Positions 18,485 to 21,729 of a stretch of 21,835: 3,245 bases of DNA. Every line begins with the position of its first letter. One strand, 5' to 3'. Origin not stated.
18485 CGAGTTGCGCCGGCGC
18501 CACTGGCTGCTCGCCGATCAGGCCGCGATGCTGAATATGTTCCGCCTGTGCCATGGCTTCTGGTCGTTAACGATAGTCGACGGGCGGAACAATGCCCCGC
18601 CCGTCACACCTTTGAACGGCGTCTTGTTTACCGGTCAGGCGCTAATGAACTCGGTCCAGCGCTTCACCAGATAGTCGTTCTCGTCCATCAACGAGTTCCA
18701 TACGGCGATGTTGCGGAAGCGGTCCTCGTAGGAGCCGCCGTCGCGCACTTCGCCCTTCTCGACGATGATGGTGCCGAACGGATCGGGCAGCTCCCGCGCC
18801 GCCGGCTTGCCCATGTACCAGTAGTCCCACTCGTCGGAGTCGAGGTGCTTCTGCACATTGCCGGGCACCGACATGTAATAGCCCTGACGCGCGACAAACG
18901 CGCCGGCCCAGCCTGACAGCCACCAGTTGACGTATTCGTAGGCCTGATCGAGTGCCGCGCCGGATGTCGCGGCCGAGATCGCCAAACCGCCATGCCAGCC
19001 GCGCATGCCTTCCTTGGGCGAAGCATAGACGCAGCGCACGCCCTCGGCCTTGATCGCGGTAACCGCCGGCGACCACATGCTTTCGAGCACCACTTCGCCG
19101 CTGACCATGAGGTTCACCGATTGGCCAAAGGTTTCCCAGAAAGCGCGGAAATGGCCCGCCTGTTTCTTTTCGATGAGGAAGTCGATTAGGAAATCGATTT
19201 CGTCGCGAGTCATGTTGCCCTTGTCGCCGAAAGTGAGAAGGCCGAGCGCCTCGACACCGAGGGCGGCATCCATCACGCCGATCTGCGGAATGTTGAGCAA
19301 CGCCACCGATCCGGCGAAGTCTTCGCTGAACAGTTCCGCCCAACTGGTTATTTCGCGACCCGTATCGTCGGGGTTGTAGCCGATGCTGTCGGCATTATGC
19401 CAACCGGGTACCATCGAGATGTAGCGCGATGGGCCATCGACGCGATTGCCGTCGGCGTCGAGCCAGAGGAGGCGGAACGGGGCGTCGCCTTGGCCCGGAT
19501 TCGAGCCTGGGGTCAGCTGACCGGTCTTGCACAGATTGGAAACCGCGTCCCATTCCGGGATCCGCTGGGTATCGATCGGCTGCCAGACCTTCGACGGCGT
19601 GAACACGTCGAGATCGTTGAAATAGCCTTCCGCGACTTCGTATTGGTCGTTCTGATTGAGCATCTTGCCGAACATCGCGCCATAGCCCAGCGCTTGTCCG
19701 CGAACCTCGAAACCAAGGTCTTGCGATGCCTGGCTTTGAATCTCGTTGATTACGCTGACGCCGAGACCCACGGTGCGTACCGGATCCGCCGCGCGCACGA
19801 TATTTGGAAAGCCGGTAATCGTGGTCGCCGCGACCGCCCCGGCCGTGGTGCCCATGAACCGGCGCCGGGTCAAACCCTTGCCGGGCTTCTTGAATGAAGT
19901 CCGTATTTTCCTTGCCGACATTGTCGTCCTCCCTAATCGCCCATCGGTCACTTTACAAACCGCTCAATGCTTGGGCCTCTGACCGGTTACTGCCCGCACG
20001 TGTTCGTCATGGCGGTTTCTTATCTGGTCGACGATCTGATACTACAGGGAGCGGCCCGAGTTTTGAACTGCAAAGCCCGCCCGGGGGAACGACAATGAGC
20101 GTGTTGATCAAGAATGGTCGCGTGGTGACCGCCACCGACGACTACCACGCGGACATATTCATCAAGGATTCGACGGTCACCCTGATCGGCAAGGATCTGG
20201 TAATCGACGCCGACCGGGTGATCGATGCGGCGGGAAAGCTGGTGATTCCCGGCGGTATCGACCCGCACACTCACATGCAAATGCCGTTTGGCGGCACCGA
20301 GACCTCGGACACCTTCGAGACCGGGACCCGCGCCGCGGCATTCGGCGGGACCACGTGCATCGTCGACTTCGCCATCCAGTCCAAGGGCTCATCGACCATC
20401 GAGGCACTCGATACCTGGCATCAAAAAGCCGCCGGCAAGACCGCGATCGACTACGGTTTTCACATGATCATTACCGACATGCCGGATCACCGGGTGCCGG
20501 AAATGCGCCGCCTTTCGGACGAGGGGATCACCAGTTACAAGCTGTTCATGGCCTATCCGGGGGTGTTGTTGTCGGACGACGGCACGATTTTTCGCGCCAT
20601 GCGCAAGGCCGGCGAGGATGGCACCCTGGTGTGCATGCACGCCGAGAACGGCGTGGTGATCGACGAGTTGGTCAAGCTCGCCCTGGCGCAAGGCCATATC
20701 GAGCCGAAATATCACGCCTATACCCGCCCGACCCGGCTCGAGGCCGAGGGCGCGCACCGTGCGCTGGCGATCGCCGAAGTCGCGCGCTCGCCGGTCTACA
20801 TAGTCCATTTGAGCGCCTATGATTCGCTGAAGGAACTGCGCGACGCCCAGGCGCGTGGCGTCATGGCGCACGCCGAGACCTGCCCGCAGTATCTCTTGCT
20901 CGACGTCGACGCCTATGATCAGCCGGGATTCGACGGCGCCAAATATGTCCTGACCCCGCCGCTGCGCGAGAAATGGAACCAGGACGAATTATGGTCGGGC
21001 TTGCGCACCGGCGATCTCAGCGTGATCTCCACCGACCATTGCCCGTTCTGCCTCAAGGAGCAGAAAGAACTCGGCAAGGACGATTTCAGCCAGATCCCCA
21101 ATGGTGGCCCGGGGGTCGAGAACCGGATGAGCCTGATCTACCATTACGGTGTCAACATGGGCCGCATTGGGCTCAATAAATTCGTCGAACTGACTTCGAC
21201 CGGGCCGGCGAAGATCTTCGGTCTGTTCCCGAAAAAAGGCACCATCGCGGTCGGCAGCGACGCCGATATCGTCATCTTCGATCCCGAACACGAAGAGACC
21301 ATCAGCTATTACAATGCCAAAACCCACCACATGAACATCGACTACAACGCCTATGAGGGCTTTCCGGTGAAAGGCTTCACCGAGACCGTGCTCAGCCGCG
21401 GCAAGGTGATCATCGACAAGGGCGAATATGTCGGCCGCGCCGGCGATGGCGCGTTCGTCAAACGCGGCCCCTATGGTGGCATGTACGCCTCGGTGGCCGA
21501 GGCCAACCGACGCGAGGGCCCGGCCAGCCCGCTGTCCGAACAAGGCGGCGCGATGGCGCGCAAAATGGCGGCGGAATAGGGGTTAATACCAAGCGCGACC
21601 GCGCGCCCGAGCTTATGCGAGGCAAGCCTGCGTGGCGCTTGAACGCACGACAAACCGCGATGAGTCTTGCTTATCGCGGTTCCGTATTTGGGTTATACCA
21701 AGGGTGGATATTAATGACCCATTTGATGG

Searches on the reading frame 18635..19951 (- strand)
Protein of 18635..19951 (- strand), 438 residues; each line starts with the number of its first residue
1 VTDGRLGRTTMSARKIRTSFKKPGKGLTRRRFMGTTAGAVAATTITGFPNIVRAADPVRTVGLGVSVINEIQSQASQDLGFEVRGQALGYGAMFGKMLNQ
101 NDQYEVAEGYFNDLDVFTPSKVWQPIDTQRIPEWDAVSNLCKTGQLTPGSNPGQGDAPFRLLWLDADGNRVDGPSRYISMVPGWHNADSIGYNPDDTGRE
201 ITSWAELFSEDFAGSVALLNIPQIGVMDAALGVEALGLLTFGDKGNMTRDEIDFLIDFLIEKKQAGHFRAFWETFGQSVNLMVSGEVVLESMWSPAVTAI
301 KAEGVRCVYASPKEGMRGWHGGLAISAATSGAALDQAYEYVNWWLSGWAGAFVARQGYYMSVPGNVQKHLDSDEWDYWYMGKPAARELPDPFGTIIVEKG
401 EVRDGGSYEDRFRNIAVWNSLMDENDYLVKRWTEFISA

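Call 7: search_protein_families(library=pfam, proteins=[window:18635-19951:-], max_evalue=0.01)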
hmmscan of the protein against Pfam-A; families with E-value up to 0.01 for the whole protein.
window:18635-19951:- (438 aa): 2 families
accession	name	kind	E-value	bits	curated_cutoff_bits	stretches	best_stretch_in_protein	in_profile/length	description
PF13416.11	SBP_bac_8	-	1.1e-10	42.2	27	1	174-347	83-246/279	Bacterial extracellular solute-binding protein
PF13343.11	SBP_bac_6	-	0.0028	17.6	24.6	1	186-369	63-223/245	Bacterial extracellular solute-binding protein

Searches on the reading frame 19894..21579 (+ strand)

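Call 7: search_protein_families(library=pfam, proteins=[window:19894-21579:+], max_evalue=0.01)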
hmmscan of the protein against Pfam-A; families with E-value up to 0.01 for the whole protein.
window:19894-21579:+ (561 aa): 2 families
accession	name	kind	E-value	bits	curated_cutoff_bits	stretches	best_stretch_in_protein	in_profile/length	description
PF01979.26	Amidohydro_1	-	2.7e-21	76.7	25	1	116-505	1-344/345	Amidohydrolase family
PF07969.17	Amidohydro_3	-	4e-15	56.7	29.7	2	423-465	405-447/472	Amidohydrolase family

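Call 11: search_protein_families(library=ncbifam, proteins=[window:19894-21579:+], max_evalue=0.001)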
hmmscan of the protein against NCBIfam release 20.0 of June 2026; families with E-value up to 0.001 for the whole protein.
window:19894-21579:+ (561 aa): 57 families (the best 25 are shown)
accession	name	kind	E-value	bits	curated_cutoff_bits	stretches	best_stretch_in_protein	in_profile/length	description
TIGR02033.1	D-hydantoinase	equivalog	2e-184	613.8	393.25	1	70-524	1-454/454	dihydropyrimidinase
NF009941.0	PRK13404.1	subfamily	2.1e-151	504.8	647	1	70-525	6-462/478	dihydropyrimidinase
TIGR03178.1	allantoinase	equivalog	6.4e-81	272.4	357.85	1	70-523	2-440/441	allantoinase AllB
NF004839.0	PRK06189.1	equivalog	2.4e-79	267.1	631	1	69-524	4-447/451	allantoinase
NF058539.1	ergo_uti2_ErtD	equivalog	2e-67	228.1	650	1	72-523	5-446/449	hydantoin-5-propionate amidohydrolase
NF002668.0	PRK02382.1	equivalog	2.4e-67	227.5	452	1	69-524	5-428/436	dihydroorotase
NF006559.0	PRK09060.1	equivalog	9.9e-65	218.6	482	1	67-516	4-431/444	dihydroorotase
NF005960.0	PRK08044.1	equivalog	6.2e-63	213.1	688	1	68-524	3-450/453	allantoinase AllB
NF005751.0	PRK07575.1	equivalog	1.3e-61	208.4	529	1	67-512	2-425/440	dihydroorotase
TIGR00857.1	pyrC_multi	subfamily_domain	2.9e-58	197.8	279.05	1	85-508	5-410/412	dihydroorotase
NF006837.0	PRK09357.1-2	equivalog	9e-54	182.7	575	1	68-511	1-426/428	dihydroorotase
NF006839.0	PRK09357.1-4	equivalog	9.1e-52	176.1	576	1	70-506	2-419/422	dihydroorotase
NF058538.1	ergo_util_ErtD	equivalog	4e-51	174.3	600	1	73-523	5-445/446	hydantoin-5-propionate amidohydrolase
NF006688.0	PRK09236.1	equivalog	4.5e-48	164.1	535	1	68-511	2-430/444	dihydroorotase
NF006836.0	PRK09357.1-1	equivalog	1.2e-45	156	538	1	68-512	2-429/432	dihydroorotase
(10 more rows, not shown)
